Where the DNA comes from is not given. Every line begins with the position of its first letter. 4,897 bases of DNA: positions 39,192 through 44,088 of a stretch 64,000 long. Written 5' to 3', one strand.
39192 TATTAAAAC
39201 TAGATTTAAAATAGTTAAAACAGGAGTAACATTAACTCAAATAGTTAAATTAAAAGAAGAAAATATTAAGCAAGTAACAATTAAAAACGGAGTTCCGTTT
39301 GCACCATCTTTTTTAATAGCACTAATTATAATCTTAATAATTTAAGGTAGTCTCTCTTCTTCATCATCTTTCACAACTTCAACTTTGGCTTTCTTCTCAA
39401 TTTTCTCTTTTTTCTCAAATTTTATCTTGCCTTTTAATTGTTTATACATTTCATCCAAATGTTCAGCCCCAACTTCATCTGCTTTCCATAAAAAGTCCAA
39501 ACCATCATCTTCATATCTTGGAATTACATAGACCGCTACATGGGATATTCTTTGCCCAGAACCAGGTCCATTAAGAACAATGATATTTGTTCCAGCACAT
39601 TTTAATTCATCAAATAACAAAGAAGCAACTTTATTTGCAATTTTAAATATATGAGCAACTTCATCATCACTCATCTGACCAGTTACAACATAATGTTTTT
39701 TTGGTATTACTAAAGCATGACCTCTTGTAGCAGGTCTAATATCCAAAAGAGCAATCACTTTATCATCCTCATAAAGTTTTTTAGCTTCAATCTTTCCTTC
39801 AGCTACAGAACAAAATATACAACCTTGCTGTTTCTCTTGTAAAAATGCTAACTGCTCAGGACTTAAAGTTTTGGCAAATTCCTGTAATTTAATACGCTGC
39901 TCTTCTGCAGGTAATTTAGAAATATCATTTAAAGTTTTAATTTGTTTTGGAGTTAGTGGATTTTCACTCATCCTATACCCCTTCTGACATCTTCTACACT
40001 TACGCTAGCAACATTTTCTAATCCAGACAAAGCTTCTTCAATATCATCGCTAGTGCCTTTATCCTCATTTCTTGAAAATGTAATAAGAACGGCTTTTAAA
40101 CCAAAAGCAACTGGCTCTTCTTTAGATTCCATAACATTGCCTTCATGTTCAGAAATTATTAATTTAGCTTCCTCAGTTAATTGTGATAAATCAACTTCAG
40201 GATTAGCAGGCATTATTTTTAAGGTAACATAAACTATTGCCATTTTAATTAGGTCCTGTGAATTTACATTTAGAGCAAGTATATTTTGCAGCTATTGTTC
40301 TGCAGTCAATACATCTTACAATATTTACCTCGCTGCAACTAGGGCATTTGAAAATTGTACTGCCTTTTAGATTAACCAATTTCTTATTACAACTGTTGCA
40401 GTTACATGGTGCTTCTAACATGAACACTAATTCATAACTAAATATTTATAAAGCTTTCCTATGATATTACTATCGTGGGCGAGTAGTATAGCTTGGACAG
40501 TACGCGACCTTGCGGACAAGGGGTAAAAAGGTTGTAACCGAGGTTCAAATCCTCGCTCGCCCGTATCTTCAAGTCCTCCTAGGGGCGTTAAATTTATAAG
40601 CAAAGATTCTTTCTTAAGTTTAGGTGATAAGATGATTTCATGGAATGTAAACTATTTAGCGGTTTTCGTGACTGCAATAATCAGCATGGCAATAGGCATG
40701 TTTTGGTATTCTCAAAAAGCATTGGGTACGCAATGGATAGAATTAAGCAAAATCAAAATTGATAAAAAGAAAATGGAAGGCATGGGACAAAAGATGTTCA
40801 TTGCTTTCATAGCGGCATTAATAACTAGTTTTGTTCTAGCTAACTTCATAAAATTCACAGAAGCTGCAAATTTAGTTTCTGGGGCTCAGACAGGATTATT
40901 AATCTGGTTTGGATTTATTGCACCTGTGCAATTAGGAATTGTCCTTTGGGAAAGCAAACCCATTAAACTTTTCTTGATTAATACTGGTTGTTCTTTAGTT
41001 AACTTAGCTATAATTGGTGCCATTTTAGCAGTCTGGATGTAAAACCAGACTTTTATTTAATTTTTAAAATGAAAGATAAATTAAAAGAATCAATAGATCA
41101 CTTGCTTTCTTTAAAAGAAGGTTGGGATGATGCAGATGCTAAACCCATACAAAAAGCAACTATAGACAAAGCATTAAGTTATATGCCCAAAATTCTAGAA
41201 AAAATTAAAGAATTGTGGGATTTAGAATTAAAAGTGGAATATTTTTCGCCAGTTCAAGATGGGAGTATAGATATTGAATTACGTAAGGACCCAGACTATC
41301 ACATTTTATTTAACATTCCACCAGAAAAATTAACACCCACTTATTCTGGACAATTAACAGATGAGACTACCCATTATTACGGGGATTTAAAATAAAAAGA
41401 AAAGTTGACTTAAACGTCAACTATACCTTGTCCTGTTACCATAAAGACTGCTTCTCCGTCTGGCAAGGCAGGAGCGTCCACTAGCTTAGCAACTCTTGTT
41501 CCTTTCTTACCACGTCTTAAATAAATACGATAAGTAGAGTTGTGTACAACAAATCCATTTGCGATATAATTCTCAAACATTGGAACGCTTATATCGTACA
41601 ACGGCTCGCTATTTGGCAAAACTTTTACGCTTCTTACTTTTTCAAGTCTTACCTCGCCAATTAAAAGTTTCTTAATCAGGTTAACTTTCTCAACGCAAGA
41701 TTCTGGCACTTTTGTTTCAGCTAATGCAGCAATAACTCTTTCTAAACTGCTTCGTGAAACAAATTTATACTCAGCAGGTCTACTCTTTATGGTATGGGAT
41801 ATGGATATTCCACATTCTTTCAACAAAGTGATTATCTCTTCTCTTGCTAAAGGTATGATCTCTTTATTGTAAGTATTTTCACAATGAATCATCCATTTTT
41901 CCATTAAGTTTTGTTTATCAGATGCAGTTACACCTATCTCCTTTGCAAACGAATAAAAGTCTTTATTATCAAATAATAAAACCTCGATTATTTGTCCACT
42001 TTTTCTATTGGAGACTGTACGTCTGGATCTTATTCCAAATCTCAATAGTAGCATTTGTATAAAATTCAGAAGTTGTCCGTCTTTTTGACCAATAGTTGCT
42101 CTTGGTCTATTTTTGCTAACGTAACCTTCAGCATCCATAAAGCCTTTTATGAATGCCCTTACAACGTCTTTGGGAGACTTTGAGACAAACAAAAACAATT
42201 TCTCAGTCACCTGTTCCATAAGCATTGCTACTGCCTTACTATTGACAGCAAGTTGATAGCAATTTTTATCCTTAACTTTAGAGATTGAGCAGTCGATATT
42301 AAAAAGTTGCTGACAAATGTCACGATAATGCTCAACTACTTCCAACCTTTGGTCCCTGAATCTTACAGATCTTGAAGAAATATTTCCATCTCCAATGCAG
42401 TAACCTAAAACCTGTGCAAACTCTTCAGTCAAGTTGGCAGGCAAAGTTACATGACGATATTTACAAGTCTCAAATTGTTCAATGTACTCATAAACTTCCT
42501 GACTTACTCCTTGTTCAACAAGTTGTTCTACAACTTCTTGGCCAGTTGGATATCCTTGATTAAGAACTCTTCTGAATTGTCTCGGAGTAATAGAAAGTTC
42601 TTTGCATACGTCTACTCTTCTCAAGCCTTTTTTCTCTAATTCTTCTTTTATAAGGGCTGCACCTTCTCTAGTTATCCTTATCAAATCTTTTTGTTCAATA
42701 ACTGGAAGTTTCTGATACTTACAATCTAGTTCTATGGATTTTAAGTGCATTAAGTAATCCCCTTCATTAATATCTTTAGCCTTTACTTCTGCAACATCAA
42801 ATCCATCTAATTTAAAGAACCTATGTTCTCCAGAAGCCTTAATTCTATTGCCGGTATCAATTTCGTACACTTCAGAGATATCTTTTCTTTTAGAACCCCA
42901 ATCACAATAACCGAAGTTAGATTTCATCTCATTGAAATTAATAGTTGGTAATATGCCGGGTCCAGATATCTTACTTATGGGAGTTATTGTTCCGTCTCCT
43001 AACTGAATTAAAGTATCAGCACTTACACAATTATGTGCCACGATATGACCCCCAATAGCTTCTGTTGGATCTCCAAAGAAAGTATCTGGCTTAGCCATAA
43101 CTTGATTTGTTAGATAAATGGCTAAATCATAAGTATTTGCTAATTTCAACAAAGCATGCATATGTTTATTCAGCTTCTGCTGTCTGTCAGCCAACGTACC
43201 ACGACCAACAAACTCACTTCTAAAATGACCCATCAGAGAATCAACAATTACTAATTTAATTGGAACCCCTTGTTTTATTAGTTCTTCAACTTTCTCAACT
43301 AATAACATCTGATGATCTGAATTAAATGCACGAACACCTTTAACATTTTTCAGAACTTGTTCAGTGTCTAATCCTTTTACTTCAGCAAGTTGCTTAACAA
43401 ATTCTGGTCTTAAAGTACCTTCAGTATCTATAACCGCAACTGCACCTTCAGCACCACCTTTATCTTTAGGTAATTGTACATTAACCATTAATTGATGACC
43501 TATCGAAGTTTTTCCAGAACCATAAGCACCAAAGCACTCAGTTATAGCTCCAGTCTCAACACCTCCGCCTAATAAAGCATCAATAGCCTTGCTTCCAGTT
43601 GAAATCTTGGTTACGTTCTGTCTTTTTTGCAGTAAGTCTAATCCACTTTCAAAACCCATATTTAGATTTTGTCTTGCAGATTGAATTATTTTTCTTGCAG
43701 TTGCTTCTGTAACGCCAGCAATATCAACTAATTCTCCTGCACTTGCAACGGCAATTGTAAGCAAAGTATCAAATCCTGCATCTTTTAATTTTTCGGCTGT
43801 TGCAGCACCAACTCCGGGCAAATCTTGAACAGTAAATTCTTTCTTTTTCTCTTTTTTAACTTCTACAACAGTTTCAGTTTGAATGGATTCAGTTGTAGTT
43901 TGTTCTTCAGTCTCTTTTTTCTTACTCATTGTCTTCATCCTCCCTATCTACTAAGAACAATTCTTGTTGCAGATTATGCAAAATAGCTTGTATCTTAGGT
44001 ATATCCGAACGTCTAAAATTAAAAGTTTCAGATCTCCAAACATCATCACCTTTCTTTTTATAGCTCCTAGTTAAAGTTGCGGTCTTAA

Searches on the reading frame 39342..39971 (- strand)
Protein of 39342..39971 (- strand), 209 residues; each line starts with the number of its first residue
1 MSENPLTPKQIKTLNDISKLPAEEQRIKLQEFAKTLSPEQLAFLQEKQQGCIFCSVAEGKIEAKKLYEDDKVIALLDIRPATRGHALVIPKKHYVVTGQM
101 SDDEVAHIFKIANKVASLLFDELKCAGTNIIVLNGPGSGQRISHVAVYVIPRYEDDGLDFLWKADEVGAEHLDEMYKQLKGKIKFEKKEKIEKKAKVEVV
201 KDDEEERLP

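Call 69: search_protein_families(library=pfam, proteins=[window:39342-39971:-], max_evalue=0.01)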
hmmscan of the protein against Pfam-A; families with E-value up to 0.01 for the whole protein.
window:39342-39971:- (209 aa): 2 families
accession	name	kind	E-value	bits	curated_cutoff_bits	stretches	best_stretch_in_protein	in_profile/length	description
PF01230.28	HIT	-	1.8e-20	73.8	21.5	1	59-154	2-97/98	HIT domain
PF11969.13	DcpS_C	-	1.7e-10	41.8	24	1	51-121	2-72/114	Scavenger mRNA decapping enzyme C-term binding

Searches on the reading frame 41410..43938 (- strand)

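Call 7: search_protein_families(library=pfam, proteins=[window:41410-43938:-], max_evalue=0.1)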
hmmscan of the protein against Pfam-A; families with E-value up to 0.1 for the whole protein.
window:41410-43938:- (842 aa): 17 families
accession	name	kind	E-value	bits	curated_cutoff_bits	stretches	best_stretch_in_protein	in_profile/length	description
PF08423.17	Rad51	-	1e-80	271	22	2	105-306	1-205/244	Rad51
PF14528.11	LAGLIDADG_3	-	6e-22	78.1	22.5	2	591-669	1-82/82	LAGLIDADG-like domain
PF14890.11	Intein_splicing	-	2.8e-19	69.9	35.8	1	354-800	46-155/155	Intein splicing domain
PF00154.27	RecA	-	3.4e-14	53.4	27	1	96-299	16-207/262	recA bacterial DNA recombination protein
PF14520.12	HHH_5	-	4.3e-13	50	27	1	37-89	4-56/57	Helix-hairpin-helix domain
PF00633.29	HHH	-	8.9e-05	22.6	24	0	62-86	5-29/30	Helix-hairpin-helix motif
PF06745.19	ATPase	-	0.00031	20.6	26.6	1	113-238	2-131/231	KaiC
PF13481.12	AAA_25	-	0.00035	20.7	27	1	120-237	23-154/195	AAA domain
PF21999.2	IMS_HHH_1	-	0.0023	18.8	27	1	38-70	1-33/53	DNA polymerase-iota, thumb domain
PF12826.13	HHH_2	-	0.0046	17.5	27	1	41-86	9-53/64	Helix-hairpin-helix motif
PF11798.14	IMS_HHH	-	0.014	16.1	24.4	1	35-55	11-31/32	IMS family HHH motif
PF12836.13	HHH_3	-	0.014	15.9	27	0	65-103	11-47/65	Helix-hairpin-helix motif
PF02961.22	SAM_BAF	-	0.022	15.7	25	0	30-58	13-41/88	Barrier to autointegration factor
PF10391.15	DNA_pol_lambd_f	-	0.025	14.8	29.8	0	41-59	7-25/51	Fingers domain of DNA polymerase lambda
PF05204.19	Hom_end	-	0.041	14.4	21.1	0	593-638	13-60/110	Homing endonuclease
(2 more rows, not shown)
